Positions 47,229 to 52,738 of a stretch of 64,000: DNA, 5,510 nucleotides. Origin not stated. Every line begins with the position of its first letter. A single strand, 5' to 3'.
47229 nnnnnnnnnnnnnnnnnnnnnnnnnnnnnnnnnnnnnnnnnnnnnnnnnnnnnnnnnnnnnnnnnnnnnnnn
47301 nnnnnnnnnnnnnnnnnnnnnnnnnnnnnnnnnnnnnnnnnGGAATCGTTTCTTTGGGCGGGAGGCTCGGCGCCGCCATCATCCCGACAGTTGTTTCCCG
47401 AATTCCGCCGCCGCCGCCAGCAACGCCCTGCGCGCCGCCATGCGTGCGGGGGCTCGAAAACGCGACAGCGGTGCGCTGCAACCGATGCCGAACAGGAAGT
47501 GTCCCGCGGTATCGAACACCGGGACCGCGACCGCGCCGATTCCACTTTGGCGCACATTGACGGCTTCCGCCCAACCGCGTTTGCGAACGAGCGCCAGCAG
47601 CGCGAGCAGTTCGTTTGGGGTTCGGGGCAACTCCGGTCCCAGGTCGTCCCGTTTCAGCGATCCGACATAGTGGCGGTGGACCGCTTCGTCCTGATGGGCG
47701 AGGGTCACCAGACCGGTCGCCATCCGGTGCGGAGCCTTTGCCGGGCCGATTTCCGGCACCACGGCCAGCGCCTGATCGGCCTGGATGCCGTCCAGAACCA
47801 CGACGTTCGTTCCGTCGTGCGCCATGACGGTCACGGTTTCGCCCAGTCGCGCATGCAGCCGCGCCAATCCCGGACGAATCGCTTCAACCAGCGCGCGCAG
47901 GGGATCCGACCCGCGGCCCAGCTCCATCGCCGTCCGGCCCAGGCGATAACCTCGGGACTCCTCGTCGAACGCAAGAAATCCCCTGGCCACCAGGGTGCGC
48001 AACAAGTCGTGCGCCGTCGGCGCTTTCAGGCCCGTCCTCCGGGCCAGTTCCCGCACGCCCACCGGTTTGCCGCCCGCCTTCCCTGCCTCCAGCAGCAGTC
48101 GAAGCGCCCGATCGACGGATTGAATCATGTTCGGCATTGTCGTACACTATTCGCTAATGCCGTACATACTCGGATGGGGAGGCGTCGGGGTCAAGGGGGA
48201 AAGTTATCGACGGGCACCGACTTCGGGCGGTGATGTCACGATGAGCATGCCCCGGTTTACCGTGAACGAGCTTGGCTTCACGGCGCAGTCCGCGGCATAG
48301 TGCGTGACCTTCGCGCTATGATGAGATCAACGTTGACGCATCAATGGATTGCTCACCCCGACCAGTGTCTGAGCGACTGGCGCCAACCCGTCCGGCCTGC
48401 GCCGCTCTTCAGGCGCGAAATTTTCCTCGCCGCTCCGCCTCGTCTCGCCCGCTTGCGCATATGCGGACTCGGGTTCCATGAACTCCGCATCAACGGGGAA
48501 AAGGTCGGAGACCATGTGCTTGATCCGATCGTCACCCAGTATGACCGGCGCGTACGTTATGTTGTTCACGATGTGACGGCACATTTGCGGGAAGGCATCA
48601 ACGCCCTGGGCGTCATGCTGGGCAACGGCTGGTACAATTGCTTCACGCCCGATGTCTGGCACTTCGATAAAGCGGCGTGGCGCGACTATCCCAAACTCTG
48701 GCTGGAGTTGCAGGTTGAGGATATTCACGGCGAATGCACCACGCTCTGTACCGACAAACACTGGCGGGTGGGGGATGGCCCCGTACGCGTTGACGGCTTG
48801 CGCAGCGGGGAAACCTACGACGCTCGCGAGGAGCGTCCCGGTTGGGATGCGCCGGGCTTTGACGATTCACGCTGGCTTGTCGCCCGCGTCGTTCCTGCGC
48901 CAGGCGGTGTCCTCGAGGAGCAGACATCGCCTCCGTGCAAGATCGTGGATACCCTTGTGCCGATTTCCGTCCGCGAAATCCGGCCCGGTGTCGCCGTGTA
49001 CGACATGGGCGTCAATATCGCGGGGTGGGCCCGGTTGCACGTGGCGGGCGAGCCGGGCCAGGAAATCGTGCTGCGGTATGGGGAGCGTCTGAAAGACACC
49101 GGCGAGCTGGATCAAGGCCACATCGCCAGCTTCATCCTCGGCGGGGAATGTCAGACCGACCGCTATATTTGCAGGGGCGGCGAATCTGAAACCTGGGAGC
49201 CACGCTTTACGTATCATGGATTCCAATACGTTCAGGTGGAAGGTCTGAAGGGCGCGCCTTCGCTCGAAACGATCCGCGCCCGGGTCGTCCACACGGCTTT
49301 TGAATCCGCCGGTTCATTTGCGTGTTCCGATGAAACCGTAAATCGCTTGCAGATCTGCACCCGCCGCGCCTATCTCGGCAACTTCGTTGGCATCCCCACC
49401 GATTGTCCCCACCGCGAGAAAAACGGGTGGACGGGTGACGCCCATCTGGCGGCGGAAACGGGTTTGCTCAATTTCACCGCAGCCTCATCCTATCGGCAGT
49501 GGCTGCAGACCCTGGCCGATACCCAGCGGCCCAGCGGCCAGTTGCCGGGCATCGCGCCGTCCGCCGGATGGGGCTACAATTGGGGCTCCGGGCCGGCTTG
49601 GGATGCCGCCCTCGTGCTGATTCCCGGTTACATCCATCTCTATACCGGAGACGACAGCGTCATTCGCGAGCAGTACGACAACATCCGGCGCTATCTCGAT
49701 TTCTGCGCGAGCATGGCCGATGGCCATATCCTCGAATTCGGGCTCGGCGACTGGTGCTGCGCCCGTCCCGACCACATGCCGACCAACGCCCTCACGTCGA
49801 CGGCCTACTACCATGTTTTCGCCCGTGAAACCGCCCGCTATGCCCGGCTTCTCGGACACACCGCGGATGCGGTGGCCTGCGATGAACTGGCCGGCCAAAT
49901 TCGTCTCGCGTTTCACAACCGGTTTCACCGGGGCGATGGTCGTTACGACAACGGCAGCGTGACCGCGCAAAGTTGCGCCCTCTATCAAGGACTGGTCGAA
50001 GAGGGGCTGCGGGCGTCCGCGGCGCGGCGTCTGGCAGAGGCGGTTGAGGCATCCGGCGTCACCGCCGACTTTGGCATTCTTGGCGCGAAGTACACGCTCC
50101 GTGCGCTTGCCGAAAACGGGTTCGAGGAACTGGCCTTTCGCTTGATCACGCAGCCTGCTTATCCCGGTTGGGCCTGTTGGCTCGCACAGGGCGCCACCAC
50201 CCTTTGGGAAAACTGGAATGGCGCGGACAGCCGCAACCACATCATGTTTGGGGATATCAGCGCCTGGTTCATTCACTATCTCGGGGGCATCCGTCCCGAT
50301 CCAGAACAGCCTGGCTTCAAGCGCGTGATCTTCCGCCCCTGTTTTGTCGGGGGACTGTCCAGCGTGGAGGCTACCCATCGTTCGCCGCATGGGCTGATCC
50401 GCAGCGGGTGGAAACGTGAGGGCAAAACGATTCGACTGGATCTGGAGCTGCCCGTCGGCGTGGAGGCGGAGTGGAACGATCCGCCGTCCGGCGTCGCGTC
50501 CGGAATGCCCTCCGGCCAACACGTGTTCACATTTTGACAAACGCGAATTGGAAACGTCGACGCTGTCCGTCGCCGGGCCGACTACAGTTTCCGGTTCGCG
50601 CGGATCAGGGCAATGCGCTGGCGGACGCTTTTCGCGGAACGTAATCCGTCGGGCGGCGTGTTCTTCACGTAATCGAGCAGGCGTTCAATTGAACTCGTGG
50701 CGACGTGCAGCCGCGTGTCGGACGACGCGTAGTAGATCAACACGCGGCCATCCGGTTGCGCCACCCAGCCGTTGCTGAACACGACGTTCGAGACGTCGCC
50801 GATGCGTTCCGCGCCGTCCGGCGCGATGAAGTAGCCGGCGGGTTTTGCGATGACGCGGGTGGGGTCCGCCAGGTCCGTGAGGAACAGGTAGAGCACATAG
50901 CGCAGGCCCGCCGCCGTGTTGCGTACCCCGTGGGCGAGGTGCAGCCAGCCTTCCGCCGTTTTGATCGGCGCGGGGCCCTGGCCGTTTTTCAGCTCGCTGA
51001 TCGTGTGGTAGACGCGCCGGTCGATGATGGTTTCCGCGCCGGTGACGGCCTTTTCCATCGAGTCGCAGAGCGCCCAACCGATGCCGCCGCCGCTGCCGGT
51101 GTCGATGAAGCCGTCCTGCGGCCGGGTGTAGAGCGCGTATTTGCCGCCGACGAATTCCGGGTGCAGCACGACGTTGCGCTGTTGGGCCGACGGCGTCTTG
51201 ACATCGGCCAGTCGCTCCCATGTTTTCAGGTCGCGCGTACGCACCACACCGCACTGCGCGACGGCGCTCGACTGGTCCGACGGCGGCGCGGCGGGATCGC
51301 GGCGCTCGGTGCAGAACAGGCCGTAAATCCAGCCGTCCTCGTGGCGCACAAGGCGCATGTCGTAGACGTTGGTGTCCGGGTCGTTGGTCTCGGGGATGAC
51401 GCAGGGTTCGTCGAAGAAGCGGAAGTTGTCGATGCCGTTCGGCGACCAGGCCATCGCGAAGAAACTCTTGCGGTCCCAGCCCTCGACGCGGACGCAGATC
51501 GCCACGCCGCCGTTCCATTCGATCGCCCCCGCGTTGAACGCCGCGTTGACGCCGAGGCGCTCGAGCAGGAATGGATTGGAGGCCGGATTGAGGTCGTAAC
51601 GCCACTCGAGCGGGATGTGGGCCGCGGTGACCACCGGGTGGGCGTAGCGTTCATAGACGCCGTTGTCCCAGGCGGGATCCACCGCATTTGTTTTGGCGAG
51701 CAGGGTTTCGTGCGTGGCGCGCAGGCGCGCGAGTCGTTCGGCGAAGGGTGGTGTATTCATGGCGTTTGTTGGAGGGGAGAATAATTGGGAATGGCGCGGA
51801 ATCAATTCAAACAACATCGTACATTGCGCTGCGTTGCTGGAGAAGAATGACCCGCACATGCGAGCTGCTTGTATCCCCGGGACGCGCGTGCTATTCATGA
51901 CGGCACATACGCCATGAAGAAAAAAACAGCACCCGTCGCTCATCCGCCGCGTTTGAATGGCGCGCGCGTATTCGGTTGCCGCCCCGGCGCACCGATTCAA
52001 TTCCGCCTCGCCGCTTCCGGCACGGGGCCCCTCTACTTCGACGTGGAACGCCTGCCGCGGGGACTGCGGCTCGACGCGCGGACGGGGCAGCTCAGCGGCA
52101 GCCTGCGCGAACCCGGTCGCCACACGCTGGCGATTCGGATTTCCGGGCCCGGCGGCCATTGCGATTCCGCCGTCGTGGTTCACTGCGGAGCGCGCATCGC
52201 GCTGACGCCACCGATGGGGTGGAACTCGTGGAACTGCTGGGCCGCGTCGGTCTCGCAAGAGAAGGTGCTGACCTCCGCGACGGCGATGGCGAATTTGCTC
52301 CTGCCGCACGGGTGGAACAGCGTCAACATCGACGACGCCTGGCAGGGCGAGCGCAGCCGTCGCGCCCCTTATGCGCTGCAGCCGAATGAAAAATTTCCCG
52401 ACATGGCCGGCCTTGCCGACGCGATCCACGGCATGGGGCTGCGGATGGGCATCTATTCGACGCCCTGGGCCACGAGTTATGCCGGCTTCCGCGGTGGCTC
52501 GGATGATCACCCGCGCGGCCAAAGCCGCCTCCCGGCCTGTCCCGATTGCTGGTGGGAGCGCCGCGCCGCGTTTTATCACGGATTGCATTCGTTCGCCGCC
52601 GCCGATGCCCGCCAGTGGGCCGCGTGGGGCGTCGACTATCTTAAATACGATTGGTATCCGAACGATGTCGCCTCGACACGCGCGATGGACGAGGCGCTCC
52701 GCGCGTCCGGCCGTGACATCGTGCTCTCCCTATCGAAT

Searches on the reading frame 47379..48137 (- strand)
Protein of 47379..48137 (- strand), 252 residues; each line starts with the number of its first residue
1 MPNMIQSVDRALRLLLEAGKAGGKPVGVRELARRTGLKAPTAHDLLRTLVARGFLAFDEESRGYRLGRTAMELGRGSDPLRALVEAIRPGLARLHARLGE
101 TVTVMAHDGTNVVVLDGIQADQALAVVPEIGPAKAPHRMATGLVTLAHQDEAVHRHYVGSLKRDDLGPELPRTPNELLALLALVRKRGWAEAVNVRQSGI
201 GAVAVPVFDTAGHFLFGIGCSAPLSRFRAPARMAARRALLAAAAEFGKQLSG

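Call 74: search_protein_families(library=pfam, proteins=[window:47379-48137:-], max_evalue=0.001)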
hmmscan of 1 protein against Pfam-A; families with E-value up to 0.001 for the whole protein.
window:47379-48137:- (252 aa): 3 families
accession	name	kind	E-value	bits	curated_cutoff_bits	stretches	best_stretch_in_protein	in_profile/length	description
PF01614.24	IclR_C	-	1.7e-21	77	24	1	83-244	9-170/174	Bacterial transcriptional regulator IclR C-terminal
PF09339.16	HTH_IclR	-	4e-11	42.9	22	1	7-58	1-51/52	IclR helix-turn-helix domain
PF12802.13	MarR_2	-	5.4e-06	26.9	27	1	11-57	7-52/61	MarR family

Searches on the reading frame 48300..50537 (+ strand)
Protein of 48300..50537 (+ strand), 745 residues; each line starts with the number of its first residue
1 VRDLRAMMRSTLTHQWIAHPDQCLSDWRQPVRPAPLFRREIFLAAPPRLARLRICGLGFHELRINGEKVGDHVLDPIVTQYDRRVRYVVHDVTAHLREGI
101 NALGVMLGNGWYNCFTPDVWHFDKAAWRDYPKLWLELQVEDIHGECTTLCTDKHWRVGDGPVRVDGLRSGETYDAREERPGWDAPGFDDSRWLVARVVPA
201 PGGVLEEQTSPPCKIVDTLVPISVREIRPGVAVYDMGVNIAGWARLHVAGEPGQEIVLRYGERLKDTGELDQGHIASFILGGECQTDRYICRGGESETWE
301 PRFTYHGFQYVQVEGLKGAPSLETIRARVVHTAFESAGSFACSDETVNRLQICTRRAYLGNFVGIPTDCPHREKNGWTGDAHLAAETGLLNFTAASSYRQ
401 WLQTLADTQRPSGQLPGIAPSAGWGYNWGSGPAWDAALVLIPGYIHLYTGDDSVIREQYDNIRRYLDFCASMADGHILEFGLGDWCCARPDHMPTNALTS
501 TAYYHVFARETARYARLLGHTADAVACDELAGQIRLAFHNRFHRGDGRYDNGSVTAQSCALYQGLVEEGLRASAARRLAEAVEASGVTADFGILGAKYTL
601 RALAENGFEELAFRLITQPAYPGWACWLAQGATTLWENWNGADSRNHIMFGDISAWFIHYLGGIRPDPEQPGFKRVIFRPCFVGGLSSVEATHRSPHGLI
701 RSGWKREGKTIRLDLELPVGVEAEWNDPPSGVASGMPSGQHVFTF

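Call 13: search_protein_families(library=pfam, proteins=[window:48300-50537:+], max_evalue=0.01)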
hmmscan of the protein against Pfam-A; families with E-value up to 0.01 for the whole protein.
window:48300-50537:+ (745 aa): 4 families
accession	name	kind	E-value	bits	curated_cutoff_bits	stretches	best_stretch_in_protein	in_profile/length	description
PF17389.8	Bac_rhamnosid6H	-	7.1e-88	295.6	24.5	1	336-660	2-338/339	Bacterial alpha-L-rhamnosidase 6 hairpin glycosidase domain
PF08531.16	Bac_rhamnosid_N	-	3.2e-51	174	25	1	48-216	4-171/172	Alpha-L-rhamnosidase N-terminal domain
PF05592.18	Bac_rhamnosid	-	1.3e-28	99.3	22.2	1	226-331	2-102/102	Bacterial alpha-L-rhamnosidase concanavalin-like domain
PF17390.7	Bac_rhamnosid_C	-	2.6e-17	62.8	22.1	1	663-724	1-60/78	Bacterial alpha-L-rhamnosidase C-terminal domain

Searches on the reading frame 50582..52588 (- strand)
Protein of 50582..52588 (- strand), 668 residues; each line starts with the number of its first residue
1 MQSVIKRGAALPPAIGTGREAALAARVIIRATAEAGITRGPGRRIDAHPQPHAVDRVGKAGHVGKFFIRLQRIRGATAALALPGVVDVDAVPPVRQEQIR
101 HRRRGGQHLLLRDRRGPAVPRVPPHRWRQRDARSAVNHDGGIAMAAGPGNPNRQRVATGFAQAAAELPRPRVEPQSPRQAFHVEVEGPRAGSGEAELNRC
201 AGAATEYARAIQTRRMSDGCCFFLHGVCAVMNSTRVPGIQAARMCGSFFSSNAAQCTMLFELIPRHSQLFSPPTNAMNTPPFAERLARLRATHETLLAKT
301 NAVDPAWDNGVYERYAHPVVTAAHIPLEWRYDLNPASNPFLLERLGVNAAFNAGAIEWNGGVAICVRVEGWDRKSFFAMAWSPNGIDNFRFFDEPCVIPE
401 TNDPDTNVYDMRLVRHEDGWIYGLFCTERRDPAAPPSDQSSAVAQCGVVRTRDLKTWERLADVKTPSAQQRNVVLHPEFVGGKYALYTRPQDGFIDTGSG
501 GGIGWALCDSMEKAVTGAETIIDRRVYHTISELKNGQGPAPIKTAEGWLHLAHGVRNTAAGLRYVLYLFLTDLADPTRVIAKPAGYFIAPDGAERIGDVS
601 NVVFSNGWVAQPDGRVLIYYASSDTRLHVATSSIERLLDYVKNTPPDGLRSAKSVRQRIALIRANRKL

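Call 13: search_protein_families(library=pfam, proteins=[window:50582-52588:-], max_evalue=0.01)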
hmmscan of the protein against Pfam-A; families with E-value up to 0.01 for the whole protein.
window:50582-52588:- (668 aa): 1 family
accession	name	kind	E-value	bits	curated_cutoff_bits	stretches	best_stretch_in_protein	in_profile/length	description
PF04041.19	Glyco_hydro_130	-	8.2e-21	74.7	26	1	349-642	34-319/320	beta-1,4-mannooligosaccharide phosphorylase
